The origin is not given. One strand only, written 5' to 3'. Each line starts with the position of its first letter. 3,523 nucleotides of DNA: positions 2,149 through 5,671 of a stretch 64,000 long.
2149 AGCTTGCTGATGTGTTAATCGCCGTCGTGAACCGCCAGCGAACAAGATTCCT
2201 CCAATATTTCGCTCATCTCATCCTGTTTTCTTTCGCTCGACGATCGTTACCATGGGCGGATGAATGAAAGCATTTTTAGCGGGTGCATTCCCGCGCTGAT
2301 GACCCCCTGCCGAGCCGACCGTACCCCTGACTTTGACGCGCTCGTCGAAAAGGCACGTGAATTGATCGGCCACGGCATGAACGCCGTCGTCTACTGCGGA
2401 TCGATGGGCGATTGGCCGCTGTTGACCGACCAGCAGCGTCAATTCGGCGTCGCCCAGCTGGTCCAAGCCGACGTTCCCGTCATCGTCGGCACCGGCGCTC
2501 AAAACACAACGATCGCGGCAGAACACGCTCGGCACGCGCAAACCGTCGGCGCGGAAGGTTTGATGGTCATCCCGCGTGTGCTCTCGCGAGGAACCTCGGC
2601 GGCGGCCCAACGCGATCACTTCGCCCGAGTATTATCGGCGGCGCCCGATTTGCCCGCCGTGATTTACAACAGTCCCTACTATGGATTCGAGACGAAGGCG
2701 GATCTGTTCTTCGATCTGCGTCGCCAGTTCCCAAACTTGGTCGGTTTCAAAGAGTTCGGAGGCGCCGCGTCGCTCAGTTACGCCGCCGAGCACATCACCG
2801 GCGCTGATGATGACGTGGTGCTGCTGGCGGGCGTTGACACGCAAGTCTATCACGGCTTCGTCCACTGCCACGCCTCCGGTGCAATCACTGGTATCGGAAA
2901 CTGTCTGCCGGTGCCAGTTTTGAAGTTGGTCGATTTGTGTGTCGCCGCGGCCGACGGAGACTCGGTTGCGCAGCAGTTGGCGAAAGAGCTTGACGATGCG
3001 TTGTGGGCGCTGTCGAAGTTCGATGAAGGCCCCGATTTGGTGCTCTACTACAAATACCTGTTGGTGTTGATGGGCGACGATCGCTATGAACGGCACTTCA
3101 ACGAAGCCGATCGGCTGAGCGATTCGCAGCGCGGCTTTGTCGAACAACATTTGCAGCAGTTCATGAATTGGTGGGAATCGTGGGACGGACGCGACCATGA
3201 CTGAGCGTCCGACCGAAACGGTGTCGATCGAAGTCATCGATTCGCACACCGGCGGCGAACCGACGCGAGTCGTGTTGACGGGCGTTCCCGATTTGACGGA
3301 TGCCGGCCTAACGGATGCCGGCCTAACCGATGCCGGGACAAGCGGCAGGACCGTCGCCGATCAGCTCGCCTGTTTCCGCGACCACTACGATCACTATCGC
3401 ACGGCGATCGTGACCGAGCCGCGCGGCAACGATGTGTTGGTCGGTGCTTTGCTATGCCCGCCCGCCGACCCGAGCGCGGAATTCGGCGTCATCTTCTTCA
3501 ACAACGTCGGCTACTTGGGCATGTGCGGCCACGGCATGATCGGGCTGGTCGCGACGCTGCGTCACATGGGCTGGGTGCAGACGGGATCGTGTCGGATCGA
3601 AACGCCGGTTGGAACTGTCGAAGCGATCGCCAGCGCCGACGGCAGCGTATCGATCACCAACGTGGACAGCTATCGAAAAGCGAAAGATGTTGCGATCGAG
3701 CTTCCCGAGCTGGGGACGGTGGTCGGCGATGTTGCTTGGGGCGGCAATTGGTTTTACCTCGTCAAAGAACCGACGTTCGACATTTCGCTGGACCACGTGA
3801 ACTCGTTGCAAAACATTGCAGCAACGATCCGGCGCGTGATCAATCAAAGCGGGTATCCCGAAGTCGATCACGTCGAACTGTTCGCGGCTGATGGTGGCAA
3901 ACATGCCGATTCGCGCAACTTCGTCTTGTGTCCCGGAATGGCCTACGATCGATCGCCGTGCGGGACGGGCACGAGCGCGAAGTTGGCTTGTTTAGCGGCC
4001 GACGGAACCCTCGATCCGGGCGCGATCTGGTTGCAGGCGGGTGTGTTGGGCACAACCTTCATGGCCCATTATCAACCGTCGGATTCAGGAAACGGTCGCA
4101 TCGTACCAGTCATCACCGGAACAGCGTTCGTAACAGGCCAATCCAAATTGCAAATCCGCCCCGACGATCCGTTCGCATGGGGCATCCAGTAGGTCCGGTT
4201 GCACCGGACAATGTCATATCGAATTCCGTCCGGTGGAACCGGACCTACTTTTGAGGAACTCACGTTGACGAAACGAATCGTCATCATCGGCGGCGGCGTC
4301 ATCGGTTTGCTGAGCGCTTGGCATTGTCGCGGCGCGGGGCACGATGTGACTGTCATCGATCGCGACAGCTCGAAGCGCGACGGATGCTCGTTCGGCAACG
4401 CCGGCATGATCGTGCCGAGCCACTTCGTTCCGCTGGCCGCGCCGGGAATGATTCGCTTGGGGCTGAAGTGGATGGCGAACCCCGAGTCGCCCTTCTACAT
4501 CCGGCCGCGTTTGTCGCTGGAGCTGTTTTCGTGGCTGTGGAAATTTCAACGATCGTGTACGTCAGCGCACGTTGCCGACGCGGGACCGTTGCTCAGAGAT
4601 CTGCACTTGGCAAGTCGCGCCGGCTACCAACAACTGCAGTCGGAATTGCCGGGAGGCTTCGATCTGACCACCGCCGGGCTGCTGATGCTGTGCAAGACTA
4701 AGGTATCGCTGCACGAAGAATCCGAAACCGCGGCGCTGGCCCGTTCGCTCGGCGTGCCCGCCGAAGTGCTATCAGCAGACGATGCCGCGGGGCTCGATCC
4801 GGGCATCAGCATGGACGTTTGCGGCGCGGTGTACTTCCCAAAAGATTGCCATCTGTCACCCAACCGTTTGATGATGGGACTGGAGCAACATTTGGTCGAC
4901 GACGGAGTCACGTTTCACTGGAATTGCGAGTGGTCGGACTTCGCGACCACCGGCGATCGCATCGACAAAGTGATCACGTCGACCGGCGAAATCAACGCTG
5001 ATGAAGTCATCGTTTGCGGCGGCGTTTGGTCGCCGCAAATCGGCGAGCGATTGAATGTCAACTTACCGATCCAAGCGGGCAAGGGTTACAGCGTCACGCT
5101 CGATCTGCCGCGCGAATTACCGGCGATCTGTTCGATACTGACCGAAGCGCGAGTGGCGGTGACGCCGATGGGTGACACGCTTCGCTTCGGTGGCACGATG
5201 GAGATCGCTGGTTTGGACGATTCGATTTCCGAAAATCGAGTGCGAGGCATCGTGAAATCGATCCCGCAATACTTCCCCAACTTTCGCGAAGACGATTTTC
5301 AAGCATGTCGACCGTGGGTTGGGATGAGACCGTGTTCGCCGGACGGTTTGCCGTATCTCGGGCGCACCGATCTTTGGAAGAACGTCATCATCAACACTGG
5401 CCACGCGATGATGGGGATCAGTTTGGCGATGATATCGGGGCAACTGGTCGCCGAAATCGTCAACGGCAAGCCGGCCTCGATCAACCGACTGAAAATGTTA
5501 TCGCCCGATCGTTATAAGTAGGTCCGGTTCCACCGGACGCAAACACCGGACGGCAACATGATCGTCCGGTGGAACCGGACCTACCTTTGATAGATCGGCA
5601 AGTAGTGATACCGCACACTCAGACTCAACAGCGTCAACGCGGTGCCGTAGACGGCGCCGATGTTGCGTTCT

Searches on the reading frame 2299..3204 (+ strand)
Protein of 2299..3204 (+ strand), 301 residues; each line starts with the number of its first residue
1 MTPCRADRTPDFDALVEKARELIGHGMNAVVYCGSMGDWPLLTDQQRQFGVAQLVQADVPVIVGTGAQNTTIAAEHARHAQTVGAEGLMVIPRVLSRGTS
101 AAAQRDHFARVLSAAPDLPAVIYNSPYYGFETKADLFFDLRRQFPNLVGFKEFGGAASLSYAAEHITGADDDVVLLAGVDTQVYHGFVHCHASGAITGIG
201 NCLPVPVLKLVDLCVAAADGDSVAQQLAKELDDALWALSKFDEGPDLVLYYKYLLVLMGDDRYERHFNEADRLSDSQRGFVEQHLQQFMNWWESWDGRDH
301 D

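Call 57: search_protein_families(library=pfam, proteins=[window:2299-3204:+], max_evalue=0.0001)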
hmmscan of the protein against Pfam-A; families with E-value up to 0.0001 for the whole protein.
window:2299-3204:+ (301 aa): 1 family
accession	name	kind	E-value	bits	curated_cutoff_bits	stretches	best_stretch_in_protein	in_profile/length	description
PF00701.28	DHDPS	-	1.7e-24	86.5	22.1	1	2-231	11-236/289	Dihydrodipicolinate synthetase family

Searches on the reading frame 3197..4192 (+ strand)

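Call 57: search_protein_families(library=pfam, proteins=[window:3197-4192:+], max_evalue=0.0001)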
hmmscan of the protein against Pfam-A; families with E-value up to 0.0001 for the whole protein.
window:3197-4192:+ (331 aa): 2 families
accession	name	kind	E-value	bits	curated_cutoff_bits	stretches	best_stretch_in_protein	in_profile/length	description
PF05544.16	Pro_racemase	-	1.3e-88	297.7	27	1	13-330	1-324/325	Proline racemase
PF01678.24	DAP_epimerase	-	3.1e-05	24.5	34.7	0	99-151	57-110/121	Diaminopimelate epimerase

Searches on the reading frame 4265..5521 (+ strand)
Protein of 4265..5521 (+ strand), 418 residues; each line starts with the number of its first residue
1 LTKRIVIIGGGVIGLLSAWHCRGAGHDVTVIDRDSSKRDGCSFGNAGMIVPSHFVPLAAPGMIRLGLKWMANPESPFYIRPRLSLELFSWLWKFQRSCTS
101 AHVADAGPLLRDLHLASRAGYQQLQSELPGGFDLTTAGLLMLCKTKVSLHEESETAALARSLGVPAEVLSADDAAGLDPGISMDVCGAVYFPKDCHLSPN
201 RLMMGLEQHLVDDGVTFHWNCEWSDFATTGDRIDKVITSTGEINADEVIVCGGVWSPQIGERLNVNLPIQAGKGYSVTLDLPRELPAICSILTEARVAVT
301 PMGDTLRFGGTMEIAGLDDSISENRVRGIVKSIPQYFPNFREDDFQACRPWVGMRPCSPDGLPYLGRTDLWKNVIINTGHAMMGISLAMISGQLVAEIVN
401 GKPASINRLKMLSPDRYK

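Call 57: search_protein_families(library=pfam, proteins=[window:4265-5521:+], max_evalue=0.0001)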
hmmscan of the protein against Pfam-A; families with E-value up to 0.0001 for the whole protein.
window:4265-5521:+ (418 aa): 5 families
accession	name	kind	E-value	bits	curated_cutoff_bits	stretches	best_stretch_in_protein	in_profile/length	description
PF01266.30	DAO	-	7.3e-65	220.2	27.9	1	4-397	1-352/353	FAD dependent oxidoreductase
PF07992.20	Pyr_redox_2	-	4.7e-10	39.8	26.1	0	3-34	143-174/291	Pyridine nucleotide-disulphide oxidoreductase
PF03486.20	HI0933_like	-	9.5e-08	32.2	50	0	4-35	2-33/244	HI0933-like protein Rossmann domain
PF00070.33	Pyr_redox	-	1.4e-06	29.1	22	0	4-36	1-33/82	Pyridine nucleotide-disulphide oxidoreductase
PF13450.12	NAD_binding_8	-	4.8e-05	24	21.9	1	7-35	1-29/68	NAD(P)-binding Rossmann-like domain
